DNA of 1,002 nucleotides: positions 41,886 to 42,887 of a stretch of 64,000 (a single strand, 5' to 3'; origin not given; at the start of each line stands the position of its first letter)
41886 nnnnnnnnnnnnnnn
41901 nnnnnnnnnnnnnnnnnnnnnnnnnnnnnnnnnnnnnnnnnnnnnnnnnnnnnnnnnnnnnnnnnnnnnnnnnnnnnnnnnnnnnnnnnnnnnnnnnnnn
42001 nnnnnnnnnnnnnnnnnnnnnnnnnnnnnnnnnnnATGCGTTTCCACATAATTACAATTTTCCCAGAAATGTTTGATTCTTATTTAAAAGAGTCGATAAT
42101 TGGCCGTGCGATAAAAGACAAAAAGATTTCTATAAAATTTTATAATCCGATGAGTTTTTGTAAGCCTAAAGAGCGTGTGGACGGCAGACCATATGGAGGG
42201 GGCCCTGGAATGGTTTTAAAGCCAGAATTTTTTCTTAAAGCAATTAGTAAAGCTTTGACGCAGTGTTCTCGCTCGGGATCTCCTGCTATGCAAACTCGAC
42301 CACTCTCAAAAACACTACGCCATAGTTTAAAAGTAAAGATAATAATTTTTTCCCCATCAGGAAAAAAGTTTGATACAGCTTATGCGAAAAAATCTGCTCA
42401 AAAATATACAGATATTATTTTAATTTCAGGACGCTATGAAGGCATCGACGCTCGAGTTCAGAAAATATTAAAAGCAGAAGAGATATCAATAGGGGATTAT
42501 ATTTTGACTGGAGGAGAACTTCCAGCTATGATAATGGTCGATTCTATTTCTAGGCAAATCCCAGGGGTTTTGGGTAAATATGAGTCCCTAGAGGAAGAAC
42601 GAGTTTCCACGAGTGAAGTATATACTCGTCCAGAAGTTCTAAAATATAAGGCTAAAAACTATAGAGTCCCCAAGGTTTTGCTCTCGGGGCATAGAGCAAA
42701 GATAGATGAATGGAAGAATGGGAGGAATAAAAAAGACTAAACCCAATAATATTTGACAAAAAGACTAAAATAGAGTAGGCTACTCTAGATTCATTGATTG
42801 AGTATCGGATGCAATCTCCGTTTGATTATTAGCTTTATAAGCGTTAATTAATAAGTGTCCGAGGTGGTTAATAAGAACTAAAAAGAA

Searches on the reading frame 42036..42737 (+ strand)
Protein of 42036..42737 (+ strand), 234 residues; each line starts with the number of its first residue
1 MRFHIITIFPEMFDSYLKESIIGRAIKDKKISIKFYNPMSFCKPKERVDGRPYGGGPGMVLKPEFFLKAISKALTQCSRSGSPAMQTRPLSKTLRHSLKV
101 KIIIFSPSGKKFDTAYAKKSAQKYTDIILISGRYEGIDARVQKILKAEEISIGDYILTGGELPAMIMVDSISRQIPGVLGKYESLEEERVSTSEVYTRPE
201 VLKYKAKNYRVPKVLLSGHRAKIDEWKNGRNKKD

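Call 11: find_related_loci(query=window:42036-42737:+, collection=genome_contigs, flank=4000)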
Query window:42036-42737:+ (234 aa) in genome_contigs; peptide patterns used: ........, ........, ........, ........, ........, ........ (x = any residue, [..] = any of these).
591 stretches matched a pattern; 515 encode a relative of the query (tblastn E <= 1e-3); the best 80 are kept; 80 distinct loci.
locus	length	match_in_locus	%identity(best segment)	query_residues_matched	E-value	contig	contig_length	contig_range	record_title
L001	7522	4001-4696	82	1-232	5e-132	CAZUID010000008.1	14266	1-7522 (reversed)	MAG TPA_asm: uncultured Candidatus Saccharibacteria bacterium isolate SRP286056_co1_75 genome assembly, contig: NODE_529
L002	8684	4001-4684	79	1-230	1e-121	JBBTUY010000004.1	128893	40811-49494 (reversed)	MAG: Patescibacteria group bacterium isolate H41-bin010_1 H41_bin010_1_000000000004, whole genome shotgun sequence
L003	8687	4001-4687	78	1-232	1e-119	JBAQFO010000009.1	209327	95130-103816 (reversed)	MAG: Minisyncoccia bacterium isolate MFD12003_ilm_asm_bin26 k127_95644, whole genome shotgun sequence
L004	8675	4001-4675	79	1-227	2e-118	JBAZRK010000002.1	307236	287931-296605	MAG: Candidatus Paceibacterota bacterium isolate SO_2017_GW1_146 NODE_274_length_307236_cov_3.133275_OW334_2017, whole g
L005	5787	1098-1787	78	1-231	5e-118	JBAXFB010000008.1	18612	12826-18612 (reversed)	MAG: bacterium isolate ELA260 MAG260_8, whole genome shotgun sequence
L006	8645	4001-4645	77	1-234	2e-117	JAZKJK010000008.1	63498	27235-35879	MAG: Patescibacteria group bacterium isolate ADI_DC_SW_02_SPN_11032020-bin106_1 DCSW02SPN_B106_1_000000000008, whole gen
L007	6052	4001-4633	76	1-230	1e-115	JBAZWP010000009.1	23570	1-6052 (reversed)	MAG: Candidatus Paceibacterota bacterium isolate SO_2017_GW1_35 NODE_8602_length_23570_cov_0.997569_OW334_2017, whole ge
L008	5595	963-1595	77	1-230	2e-115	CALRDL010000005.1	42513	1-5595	MAG: Candidatus Nomurabacteria bacterium isolate TH-11nov19-85 genome assembly, contig: TH-11nov19-C1974, whole genome s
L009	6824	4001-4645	75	1-232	2e-114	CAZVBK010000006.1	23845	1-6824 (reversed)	MAG TPA_asm: uncultured Candidatus Saccharibacteria bacterium isolate SRP286056_co1_117 genome assembly, contig: NODE_24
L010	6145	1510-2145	77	1-227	2e-114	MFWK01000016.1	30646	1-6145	MAG: Candidatus Nomurabacteria bacterium RIFOXYD2_FULL_35_12 rifoxyd2_full_scaffold_336, whole genome shotgun sequence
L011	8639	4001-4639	78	1-231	2e-113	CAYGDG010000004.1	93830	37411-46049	MAG TPA_asm: uncultured Candidatus Saccharibacteria bacterium isolate ERP113451_co1_245 genome assembly, contig: NODE_13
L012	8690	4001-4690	75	1-228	4e-113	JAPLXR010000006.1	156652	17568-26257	MAG: Candidatus Nomurabacteria bacterium isolate LacPavin_0818_WC55_MAG_33_13 LacPavin_0818_WC55_scaffold_612361, whole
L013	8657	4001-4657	79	1-226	8e-113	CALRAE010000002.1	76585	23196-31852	MAG: Candidatus Nomurabacteria bacterium isolate MaH-04nov19-216 genome assembly, contig: MaH-04nov19-C547, whole genome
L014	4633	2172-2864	74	1-230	2e-113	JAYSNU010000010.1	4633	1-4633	MAG: Candidatus Nomurabacteria bacterium isolate GFS_10948 GFS_10948_9, whole genome shotgun sequence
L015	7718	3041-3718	76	1-228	1e-112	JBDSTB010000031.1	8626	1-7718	MAG: Candidatus Paceibacterota bacterium isolate cluster1_bin.548 k127_14781493, whole genome shotgun sequence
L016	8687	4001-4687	76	1-224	2e-112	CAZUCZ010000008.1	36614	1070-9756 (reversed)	MAG TPA_asm: uncultured Candidatus Saccharibacteria bacterium isolate SRP257259_co1_159 genome assembly, contig: NODE_11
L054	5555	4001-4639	70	1-229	3e-99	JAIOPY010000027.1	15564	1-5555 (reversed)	MAG: Candidatus Nomurabacteria bacterium isolate LakeFargette_0920_ALND_MAG_36_7 LacPavin_0920_ALND_scaffold_176136, who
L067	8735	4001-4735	64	1-228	5e-95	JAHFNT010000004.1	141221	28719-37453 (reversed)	MAG: Candidatus Nomurabacteria bacterium isolate nzgw487 NODE_87_length_141222_cov_5.022537, whole genome shotgun sequen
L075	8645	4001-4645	65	1-229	3e-92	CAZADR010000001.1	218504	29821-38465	MAG TPA_asm: uncultured Candidatus Saccharibacteria bacterium isolate ERP113451_co1_17 genome assembly, contig: NODE_13_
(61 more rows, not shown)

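Call 30: find_related_loci(query=window:42036-42737:+, collection=metagenome_contigs, flank=2500)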
Query window:42036-42737:+ (234 aa) in metagenome_contigs; peptide patterns used: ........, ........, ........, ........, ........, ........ (x = any residue, [..] = any of these).
600 stretches matched a pattern (row limit reached: there are more); 512 encode a relative of the query (tblastn E <= 1e-3); the best 80 are kept; 80 distinct loci.
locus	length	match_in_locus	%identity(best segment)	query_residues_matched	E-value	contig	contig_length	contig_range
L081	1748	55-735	86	1-227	4e-139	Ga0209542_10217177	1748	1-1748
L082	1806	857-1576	79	1-230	2e-134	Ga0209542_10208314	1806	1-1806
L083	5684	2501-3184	79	1-230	8e-122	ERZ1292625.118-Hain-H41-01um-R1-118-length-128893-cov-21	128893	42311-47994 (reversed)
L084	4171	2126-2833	78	1-232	9e-122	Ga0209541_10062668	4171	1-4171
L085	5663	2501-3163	79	1-229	3e-119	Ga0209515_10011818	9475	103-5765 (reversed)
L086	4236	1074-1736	79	1-229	2e-119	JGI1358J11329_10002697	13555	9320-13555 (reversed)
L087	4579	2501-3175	81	1-226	8e-119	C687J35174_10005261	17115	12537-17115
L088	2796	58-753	78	1-227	5e-121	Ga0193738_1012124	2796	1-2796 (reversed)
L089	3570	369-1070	77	1-232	1e-116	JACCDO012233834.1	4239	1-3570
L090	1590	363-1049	75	1-231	2e-123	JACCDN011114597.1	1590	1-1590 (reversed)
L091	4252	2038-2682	76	1-227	5e-115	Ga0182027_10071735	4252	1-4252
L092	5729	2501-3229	75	1-231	4e-114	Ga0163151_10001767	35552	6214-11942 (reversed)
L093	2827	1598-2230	75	1-230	1e-115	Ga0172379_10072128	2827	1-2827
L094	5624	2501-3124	78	1-227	2e-111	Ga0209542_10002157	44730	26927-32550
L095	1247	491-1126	75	1-234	4e-121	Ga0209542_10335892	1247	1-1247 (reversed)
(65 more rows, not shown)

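Call 58: search_protein_families(library=pfam, proteins=[L012:3421-3921:+, L016:3303-3893:+, L054:3285-3899:+, L006:3582-3977:+, L002:3734-3973:+, L002:3505-3738:+, L011:3733-3993:+, L013:3094-3861:+, L067:3212-3865:+, L075:3598-3915:+], max_evalue=0.001)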
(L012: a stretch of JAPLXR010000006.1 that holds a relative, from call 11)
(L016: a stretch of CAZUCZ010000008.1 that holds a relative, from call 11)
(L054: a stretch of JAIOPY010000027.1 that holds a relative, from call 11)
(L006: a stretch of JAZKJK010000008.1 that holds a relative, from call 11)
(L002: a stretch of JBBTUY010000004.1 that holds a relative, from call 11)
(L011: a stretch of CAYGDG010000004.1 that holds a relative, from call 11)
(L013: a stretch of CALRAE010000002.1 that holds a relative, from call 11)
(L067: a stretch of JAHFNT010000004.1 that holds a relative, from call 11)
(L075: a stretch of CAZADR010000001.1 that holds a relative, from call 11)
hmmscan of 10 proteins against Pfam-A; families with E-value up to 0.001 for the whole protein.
L012:3421-3921:+ (167 aa): 0 families

L016:3303-3893:+ (197 aa): 0 families

L054:3285-3899:+ (205 aa): 1 family
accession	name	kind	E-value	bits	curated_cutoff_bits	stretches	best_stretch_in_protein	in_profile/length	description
PF01936.24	NYN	-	5.4e-11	43.6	24.2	1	6-157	5-125/145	NYN domain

L006:3582-3977:+ (132 aa): 1 family
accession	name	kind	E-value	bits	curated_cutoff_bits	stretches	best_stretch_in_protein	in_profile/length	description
PF13366.12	PDDEXK_3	-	3.4e-36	124.6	22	1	11-123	2-116/117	PD-(D/E)XK nuclease superfamily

L002:3734-3973:+ (80 aa): 1 family
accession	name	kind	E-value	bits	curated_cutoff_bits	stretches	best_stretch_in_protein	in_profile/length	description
PF07927.17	HicA_toxin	-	3.3e-13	49.9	27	1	9-64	1-56/58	HicA toxin of bacterial toxin-antitoxin,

L002:3505-3738:+ (78 aa): 0 families

L011:3733-3993:+ (87 aa): 0 families

L013:3094-3861:+ (256 aa): 0 families

L067:3212-3865:+ (218 aa): 1 family
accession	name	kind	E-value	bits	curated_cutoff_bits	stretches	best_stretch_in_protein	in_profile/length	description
PF12637.14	TSCPD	-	3.4e-13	50.1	22.8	1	44-131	12-85/88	TSCPD domain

L075:3598-3915:+ (106 aa): 0 families
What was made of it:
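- On RimM (the expected occupant of this operon position): None of the ten junction ORFs scanned from relatives is RimM (call 58).
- A HicA toxin occupies the same junction in L002 (call 58), so toxin-antitoxin cargo does land here.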
